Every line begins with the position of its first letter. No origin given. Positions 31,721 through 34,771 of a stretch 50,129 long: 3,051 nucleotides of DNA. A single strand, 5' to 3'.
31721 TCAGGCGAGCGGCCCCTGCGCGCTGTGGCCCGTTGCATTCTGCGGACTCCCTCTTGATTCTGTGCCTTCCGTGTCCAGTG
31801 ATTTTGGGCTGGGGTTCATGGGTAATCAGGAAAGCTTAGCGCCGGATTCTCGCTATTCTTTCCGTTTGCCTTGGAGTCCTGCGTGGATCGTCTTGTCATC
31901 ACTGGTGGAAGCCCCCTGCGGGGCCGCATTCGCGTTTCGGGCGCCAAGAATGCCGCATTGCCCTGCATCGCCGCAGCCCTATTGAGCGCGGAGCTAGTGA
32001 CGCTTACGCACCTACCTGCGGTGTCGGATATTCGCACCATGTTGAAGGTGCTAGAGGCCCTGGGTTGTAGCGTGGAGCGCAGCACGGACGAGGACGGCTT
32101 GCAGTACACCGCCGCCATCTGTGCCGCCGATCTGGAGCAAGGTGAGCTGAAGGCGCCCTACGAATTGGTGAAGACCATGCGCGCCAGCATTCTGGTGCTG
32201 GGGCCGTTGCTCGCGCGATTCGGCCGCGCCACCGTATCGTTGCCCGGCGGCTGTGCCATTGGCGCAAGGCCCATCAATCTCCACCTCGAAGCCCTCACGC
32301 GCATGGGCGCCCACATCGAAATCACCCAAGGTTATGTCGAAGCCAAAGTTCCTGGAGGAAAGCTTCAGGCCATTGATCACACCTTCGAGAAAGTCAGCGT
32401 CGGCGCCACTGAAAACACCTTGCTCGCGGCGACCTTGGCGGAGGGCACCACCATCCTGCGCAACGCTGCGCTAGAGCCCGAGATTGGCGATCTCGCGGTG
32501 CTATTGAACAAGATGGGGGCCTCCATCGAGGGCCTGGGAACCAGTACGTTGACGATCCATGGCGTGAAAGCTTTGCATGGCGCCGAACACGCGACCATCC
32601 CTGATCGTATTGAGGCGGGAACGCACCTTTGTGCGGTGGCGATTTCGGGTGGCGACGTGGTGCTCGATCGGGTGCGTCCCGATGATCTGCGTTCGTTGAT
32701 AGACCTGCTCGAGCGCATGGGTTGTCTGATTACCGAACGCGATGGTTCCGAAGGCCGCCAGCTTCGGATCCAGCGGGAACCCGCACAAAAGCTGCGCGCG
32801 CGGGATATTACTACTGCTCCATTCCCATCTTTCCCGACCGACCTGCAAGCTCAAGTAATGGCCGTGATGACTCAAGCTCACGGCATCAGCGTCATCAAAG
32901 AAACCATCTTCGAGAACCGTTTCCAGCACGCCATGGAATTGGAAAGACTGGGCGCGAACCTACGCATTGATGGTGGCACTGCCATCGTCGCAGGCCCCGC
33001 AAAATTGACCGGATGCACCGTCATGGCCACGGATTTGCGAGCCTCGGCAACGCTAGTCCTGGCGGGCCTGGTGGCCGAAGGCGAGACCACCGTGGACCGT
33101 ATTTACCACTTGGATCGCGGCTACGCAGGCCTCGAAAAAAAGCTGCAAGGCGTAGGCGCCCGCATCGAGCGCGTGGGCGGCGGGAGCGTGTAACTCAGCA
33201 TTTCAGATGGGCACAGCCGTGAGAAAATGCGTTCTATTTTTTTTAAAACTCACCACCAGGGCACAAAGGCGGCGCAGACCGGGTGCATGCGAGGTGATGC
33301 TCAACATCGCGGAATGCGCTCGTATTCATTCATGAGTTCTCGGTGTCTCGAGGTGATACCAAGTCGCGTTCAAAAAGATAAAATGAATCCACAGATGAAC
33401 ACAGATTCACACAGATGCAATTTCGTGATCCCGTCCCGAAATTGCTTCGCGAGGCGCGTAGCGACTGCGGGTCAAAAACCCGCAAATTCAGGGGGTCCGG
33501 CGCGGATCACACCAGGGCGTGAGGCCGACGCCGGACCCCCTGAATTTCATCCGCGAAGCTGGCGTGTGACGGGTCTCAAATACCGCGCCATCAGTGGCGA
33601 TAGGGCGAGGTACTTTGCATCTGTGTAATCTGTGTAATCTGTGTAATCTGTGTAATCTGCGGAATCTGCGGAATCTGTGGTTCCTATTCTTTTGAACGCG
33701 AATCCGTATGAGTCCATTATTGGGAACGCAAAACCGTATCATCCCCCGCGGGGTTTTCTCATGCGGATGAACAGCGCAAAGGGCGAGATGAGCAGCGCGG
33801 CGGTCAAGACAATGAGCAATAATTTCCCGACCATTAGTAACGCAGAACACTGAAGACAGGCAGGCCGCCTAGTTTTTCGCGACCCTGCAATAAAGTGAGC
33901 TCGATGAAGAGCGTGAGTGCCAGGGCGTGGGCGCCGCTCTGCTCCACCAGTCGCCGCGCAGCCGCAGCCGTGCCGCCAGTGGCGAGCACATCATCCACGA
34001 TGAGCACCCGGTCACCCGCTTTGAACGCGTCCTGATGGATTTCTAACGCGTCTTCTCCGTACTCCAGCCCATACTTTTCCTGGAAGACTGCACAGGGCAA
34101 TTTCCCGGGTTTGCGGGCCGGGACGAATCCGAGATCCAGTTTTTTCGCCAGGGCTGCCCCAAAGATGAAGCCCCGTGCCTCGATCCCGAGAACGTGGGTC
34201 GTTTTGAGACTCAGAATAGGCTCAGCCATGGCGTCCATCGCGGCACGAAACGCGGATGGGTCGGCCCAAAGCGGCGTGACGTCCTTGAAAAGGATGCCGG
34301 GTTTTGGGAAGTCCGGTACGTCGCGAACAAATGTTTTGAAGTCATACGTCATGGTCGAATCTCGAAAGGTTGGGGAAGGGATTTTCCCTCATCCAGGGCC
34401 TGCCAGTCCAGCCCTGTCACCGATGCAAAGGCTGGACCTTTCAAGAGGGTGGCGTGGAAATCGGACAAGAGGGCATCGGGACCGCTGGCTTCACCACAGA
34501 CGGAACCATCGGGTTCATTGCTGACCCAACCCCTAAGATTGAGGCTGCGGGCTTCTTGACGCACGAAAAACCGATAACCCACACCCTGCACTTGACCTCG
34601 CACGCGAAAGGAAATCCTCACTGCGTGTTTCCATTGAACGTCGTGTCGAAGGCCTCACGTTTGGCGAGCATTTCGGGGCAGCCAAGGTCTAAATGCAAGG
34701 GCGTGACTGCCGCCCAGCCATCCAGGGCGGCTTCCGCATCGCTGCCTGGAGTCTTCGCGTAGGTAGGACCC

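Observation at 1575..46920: Dense family of 'word-arm' palindromic elements filling the intergenic gaps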

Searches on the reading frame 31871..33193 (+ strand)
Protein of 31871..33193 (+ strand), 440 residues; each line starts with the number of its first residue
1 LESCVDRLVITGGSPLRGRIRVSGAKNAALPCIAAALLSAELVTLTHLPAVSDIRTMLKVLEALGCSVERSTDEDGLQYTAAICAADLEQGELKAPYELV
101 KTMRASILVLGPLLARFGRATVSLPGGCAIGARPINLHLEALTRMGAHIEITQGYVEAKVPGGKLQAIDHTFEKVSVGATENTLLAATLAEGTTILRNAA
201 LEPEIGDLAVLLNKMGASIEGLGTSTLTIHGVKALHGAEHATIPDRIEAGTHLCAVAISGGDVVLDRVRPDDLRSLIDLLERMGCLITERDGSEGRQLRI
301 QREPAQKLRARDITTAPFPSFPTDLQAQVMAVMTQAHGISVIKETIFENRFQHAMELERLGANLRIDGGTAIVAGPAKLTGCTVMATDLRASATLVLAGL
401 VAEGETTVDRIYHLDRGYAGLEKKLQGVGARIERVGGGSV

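Call 23: find_encoding_contigs(protein=window:31871-33193:+, flank=10000, max_places=6)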
Protein window:31871-33193:+ (440 aa): no gene with exactly this product is on record in the collection.

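Call 24: find_homologous_proteins(query=window:31871-33193:+, max_evalue=1e-30)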
Query window:31871-33193:+ (440 aa): 8000 proteins with E <= 1e-30 among 8000 candidates; the best 120 are listed.
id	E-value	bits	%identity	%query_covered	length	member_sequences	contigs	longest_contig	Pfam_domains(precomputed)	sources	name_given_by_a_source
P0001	1.6e-253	859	92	99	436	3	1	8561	PF00275.26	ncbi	-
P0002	1.3e-252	856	92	99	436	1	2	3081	PF00275.26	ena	-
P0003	9.0e-250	847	91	99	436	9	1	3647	PF00275.26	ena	-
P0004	3.1e-249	845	89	99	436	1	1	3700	PF00275.26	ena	-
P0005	5.4e-249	844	90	99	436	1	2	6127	PF00275.26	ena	-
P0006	1.1e-248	843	89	99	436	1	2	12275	PF00275.26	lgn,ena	-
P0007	8.7e-248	840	90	99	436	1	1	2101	PF00275.26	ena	-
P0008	9.8e-245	830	88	99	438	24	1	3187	PF00275.26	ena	-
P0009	1.9e-221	753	81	99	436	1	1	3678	PF00275.26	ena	-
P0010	3.5e-221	753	80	99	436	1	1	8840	PF00275.26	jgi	jgi:UDP-N-acetylglucosamine 1-carboxyvinyltransferase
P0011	4.5e-221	752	81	99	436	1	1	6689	PF00275.26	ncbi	-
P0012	3.0e-220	750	80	99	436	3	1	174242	PF00275.26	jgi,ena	jgi:UDP-N-acetylglucosamine 1-carboxyvinyltransferase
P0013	9.5e-219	745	80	99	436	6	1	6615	PF00275.26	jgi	jgi:UDP-N-acetylglucosamine 1-carboxyvinyltransferase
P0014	3.7e-218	743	80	99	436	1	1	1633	PF00275.26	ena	-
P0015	5.6e-218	742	80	99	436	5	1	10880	PF00275.26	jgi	-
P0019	3.2e-217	740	79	99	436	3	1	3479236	PF00275.26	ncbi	ncbi:MAG: UDP-N-acetylglucosamine 1-carboxyvinyltransferase [Holophagaceae bacterium]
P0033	3.7e-214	729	77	99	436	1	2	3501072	PF00275.26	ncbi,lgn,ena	-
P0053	7.7e-212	722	78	99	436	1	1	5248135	PF00275.26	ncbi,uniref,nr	ncbi:UDP-N-acetylglucosamine 1-carboxyvinyltransferase [Geothrix sp. 21YS21S-2]|uniref:UDP-N-acetylg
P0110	3.6e-204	697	74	99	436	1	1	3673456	PF00275.26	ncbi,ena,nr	nr:UDP-N-acetylglucosamine 1-carboxyvinyltransferase [uncultured Holophaga sp.]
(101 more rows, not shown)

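Call 25: find_encoding_contigs(protein=P0001, flank=10000, max_places=2)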
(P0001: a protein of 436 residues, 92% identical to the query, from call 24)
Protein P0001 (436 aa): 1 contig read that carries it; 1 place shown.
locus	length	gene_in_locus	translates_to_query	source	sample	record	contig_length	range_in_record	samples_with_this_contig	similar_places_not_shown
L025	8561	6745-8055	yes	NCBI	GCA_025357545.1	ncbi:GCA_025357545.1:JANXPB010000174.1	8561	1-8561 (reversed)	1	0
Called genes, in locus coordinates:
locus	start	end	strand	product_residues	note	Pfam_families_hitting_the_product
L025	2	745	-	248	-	?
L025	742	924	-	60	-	PF03966:Trm112p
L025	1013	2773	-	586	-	PF21162:ETFQO_UQ-bd, PF05187:Fer4_ETF_QO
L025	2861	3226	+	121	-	PF01242:PTPS (weak)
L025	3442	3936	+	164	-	PF00581:Rhodanese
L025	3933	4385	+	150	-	PF07291:MauE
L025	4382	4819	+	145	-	PF10502:Peptidase_S26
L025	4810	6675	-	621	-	PF17899:Peptidase_M61_N, PF05299:Peptidase_M61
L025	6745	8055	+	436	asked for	PF00275:EPSP_synthase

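Call 26: find_encoding_contigs(protein=P0006, flank=10000, max_places=2)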
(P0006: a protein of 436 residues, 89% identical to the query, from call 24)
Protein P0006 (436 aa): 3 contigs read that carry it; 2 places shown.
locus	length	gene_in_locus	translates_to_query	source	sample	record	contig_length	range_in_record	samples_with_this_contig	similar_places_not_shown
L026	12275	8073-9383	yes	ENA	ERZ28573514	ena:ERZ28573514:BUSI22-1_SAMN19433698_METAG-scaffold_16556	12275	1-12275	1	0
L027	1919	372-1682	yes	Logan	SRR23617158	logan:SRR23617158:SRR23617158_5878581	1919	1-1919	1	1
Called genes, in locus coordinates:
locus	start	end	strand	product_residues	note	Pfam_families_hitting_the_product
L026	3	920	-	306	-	?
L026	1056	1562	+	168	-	PF01327:Pep_deformylase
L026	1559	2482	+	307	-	PF00551:Formyl_trans_N, PF02911:Formyl_trans_C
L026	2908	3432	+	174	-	-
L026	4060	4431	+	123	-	-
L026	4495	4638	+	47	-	-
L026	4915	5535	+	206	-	-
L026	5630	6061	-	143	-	PF08211:dCMP_cyt_deam_2, PF00383:dCMP_cyt_deam_1, PF26947:CDL (weak)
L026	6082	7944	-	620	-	PF17899:Peptidase_M61_N, PF05299:Peptidase_M61, PF17820:PDZ_6 (weak)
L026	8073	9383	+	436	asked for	PF00275:EPSP_synthase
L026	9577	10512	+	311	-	PF13793:Pribosyltran_N, PF00156:Pribosyltran, PF14572:Pribosyl_synth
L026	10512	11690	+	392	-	PF13489:Methyltransf_23, PF13847:Methyltransf_31, PF08241:Methyltransf_11, PF08242:Methyltransf_12, PF13649:Methyltransf_25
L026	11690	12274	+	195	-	?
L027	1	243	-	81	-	?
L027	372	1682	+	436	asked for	PF00275:EPSP_synthase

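Call 27: find_encoding_contigs(protein=P0012, flank=10000, max_places=2)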
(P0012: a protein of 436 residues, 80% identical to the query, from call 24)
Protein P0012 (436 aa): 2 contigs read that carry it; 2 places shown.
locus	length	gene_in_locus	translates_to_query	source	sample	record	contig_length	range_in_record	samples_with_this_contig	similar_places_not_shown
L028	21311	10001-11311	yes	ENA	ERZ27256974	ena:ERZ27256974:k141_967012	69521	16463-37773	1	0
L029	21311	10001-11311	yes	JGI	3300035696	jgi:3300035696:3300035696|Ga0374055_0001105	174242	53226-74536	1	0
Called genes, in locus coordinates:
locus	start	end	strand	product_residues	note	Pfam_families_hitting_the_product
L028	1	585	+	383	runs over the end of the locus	PF00990:GGDEF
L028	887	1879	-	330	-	PF13177:DNA_pol3_delta2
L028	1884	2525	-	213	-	PF02223:Thymidylate_kin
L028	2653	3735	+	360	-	PF13717:Zn_ribbon_4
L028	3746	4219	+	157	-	-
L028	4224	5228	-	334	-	PF00294:PfkB, PF08543:Phos_pyr_kin (weak)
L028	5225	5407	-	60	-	PF03966:Trm112p (weak)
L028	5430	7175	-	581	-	PF21162:ETFQO_UQ-bd, PF05187:Fer4_ETF_QO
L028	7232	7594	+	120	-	-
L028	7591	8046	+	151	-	PF10502:Peptidase_S26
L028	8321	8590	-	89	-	-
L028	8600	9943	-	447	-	PF00535:Glycos_transf_2, PF13428:TPR_14 (faint), PF07719:TPR_2 (faint), PF13424:TPR_12 (weak), PF13432:TPR_16 (weak), PF14559:TPR_19 (weak)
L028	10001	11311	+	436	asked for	PF00275:EPSP_synthase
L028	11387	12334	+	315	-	PF13793:Pribosyltran_N, PF00156:Pribosyltran, PF14572:Pribosyl_synth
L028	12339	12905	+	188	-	-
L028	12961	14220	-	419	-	PF03600:CitMHS, PF02040:ArsB (weak)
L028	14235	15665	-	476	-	PF00069:Pkinase, PF07714:PK_Tyr_Ser-Thr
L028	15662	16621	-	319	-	PF16697:Yop-YscD_cpl, PF00498:FHA, PF00990:GGDEF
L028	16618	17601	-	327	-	PF16697:Yop-YscD_cpl, PF00498:FHA, PF00990:GGDEF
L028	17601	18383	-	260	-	-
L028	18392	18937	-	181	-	-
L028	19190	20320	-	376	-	-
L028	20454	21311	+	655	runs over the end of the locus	PF00930:DPPIV_N (faint), PF07676:PD40 (faint), PF26549:Tricorn_N (faint), PF26550:Tricorn_2nd (faint), PF00326:Peptidase_S9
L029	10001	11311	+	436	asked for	PF00275:EPSP_synthase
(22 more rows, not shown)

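Call 61: find_encoding_contigs(protein=P0005, flank=10000, max_places=3)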
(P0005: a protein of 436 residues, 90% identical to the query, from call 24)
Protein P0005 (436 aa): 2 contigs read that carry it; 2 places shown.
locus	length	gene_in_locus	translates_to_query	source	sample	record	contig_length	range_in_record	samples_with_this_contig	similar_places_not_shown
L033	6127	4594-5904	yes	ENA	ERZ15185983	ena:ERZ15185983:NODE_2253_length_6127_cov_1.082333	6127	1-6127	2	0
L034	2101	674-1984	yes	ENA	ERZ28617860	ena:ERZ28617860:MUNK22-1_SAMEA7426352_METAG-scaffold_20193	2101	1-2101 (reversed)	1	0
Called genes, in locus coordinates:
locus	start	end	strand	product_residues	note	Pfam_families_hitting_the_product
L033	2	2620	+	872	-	?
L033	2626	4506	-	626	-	PF17899:Peptidase_M61_N, PF05299:Peptidase_M61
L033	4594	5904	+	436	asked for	PF00275:EPSP_synthase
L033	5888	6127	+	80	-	?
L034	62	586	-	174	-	PF17899:Peptidase_M61_N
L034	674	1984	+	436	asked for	PF00275:EPSP_synthase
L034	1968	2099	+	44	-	?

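Call 62: find_encoding_contigs(protein=P0003, flank=10000, max_places=3)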
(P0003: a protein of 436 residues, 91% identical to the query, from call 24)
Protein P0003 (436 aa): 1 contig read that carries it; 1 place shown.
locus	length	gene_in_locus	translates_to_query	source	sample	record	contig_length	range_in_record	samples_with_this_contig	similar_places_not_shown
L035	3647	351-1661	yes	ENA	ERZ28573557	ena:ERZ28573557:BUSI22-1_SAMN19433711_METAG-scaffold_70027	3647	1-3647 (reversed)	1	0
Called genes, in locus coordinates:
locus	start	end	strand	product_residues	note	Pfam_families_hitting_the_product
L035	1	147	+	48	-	?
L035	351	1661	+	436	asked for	PF00275:EPSP_synthase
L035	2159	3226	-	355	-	PF13428:TPR_14 (faint), PF14559:TPR_19 (faint), PF07719:TPR_2 (faint), PF13424:TPR_12 (faint), PF25064:ARM_TT21_5th (faint), PF13414:TPR_11 (faint), PF13432:TPR_16 (weak)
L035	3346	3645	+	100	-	?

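Call 65: find_encoding_contigs(protein=P0053, flank=10000, max_places=1)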
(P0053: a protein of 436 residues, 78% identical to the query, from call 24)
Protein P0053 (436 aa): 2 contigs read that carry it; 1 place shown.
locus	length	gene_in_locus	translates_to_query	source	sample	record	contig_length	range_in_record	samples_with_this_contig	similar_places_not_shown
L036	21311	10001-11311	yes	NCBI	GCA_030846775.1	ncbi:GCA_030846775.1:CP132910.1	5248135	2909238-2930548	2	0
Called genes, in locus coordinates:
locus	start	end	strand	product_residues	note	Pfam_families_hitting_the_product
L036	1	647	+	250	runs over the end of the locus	PF13358:DDE_3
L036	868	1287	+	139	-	PF13366:PDDEXK_3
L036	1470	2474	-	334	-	PF00294:PfkB, PF08543:Phos_pyr_kin (weak)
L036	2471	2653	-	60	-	PF03966:Trm112p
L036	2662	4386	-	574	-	PF21162:ETFQO_UQ-bd, PF05187:Fer4_ETF_QO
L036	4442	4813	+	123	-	PF01242:PTPS (weak)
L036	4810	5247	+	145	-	PF10502:Peptidase_S26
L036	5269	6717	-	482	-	PF00392:GntR, PF13545:HTH_Crp_2 (weak), PF09339:HTH_IclR (faint), PF13730:HTH_36 (weak), PF00155:Aminotran_1_2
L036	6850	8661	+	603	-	PF14321:DUF4382 (weak)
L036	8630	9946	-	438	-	PF00535:Glycos_transf_2, PF13428:TPR_14 (faint), PF07719:TPR_2 (faint), PF13181:TPR_8 (faint), PF14559:TPR_19 (weak)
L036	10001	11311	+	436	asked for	PF00275:EPSP_synthase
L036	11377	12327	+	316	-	PF13793:Pribosyltran_N, PF00156:Pribosyltran, PF14572:Pribosyl_synth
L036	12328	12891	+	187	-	-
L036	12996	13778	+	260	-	PF14023:Bestrophin-like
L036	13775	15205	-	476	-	PF00069:Pkinase, PF07714:PK_Tyr_Ser-Thr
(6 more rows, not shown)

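Call 66: find_encoding_contigs(protein=P0019, flank=10000, max_places=1)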
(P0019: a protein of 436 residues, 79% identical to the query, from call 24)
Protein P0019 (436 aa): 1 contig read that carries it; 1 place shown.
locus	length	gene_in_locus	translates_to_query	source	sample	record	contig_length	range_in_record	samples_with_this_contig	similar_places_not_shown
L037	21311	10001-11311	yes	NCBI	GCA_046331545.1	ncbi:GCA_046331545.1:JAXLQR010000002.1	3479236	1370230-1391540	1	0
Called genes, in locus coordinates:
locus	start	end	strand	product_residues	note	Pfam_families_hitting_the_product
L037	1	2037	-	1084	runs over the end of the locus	PF26549:Tricorn_N, PF26550:Tricorn_2nd (weak), PF26550:Tricorn_2nd, PF07676:PD40 (weak), PF26549:Tricorn_N, PF14684:Tricorn_C1, PF14685:PDZ_Tricorn, PF03572:Peptidase_S41, +2 more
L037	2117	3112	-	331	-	PF13177:DNA_pol3_delta2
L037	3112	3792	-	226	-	PF02223:Thymidylate_kin, PF13521:AAA_28 (weak)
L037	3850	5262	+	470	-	PF13717:Zn_ribbon_4 (weak)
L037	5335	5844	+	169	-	-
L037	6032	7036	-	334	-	PF00294:PfkB, PF08543:Phos_pyr_kin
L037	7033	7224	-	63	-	PF03966:Trm112p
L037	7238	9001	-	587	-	PF21162:ETFQO_UQ-bd, PF05187:Fer4_ETF_QO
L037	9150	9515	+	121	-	-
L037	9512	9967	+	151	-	PF10502:Peptidase_S26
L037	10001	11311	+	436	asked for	PF00275:EPSP_synthase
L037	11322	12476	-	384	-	PF05193:Peptidase_M16_C (weak)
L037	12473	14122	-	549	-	PF05193:Peptidase_M16_C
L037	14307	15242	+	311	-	PF13793:Pribosyltran_N, PF00156:Pribosyltran, PF14572:Pribosyl_synth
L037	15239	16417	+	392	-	PF13489:Methyltransf_23, PF13847:Methyltransf_31 (weak), PF08241:Methyltransf_11 (weak), PF08242:Methyltransf_12, PF13649:Methyltransf_25 (weak)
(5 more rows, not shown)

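Call 67: find_encoding_contigs(protein=P0033, flank=10000, max_places=1)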
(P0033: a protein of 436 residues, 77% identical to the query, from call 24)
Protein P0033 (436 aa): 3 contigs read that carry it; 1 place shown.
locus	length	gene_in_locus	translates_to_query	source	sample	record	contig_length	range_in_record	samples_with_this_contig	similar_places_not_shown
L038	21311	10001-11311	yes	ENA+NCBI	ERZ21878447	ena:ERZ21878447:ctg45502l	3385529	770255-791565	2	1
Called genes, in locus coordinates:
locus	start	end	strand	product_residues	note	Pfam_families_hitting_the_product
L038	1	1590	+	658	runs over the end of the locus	-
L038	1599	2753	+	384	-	PF00990:GGDEF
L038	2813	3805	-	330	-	PF13177:DNA_pol3_delta2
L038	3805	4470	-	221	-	PF13238:AAA_18 (faint), PF02223:Thymidylate_kin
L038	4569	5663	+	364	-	PF13717:Zn_ribbon_4 (weak)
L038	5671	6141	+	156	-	-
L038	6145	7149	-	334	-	PF00294:PfkB, PF08543:Phos_pyr_kin (weak)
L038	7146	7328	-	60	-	PF03966:Trm112p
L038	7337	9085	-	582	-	PF21162:ETFQO_UQ-bd, PF05187:Fer4_ETF_QO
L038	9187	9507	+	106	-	PF01242:PTPS (weak)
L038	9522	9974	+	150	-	PF10502:Peptidase_S26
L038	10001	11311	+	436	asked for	PF00275:EPSP_synthase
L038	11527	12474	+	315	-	PF13793:Pribosyltran_N, PF00156:Pribosyltran, PF14572:Pribosyl_synth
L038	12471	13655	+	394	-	PF13489:Methyltransf_23, PF13847:Methyltransf_31, PF08241:Methyltransf_11, PF08242:Methyltransf_12, PF13649:Methyltransf_25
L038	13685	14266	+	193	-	-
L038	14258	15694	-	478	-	PF00069:Pkinase, PF07714:PK_Tyr_Ser-Thr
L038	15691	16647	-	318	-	PF16697:Yop-YscD_cpl, PF00498:FHA, PF00990:GGDEF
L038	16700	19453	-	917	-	PF07494:Reg_prop (faint)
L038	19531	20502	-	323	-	PF16697:Yop-YscD_cpl, PF00498:FHA, PF00990:GGDEF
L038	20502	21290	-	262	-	-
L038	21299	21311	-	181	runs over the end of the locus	-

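Call 68: find_encoding_contigs(protein=P0110, flank=10000, max_places=1)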
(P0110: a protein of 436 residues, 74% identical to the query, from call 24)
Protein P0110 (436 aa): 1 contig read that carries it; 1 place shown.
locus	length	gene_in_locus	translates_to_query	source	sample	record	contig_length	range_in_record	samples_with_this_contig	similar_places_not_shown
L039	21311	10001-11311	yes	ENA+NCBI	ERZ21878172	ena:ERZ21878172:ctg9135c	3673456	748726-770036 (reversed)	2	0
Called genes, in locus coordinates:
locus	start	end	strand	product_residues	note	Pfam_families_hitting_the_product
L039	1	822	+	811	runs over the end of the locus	PF01751:Toprim, PF01131:Topoisom_bac, PF01396:Zn_ribbon_Top1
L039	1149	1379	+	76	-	-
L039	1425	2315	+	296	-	PF19413:YaiO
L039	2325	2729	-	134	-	-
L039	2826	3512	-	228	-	-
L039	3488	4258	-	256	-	PF01026:TatD_DNase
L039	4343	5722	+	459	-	PF00072:Response_reg, PF00158:Sigma54_activat, PF14532:Sigma54_activ_2, PF07728:AAA_5, PF25601:AAA_lid_14, PF02954:HTH_8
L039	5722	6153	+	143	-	PF00376:MerR, PF13411:MerR_1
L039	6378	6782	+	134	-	PF01814:Hemerythrin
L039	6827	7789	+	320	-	PF00768:Peptidase_S11, PF13354:Beta-lactamase2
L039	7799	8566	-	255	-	PF01975:SurE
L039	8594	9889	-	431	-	PF00535:Glycos_transf_2, PF07719:TPR_2 (faint), PF13428:TPR_14 (faint), PF00515:TPR_1 (faint), PF13181:TPR_8 (faint), PF13432:TPR_16 (weak), PF14559:TPR_19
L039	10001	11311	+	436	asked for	PF00275:EPSP_synthase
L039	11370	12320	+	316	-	PF13793:Pribosyltran_N, PF00156:Pribosyltran, PF14572:Pribosyl_synth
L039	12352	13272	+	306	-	PF03956:Lys_export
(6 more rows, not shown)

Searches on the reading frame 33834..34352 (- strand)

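Call 50: search_protein_families(library=pfam, proteins=[window:33834-34352:-], max_evalue=0.001)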
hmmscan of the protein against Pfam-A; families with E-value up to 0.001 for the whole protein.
window:33834-34352:- (172 aa): 1 family
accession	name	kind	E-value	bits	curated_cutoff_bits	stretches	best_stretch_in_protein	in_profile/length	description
PF00156.33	Pribosyltran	-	4.1e-12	46.1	26.3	1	33-142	10-116/158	Phosphoribosyl transferase domain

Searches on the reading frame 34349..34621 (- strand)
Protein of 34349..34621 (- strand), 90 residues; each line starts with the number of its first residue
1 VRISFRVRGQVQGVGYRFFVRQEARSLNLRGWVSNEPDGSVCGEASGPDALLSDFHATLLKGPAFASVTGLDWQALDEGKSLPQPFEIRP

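Call 50: search_protein_families(library=pfam, proteins=[window:34349-34621:-], max_evalue=0.001)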
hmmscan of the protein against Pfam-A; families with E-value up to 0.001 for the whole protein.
window:34349-34621:- (90 aa): 1 family
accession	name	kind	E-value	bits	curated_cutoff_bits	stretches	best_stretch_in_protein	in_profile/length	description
PF00708.24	Acylphosphatase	-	5.6e-21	75.1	22.5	1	4-87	2-84/85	Acylphosphatase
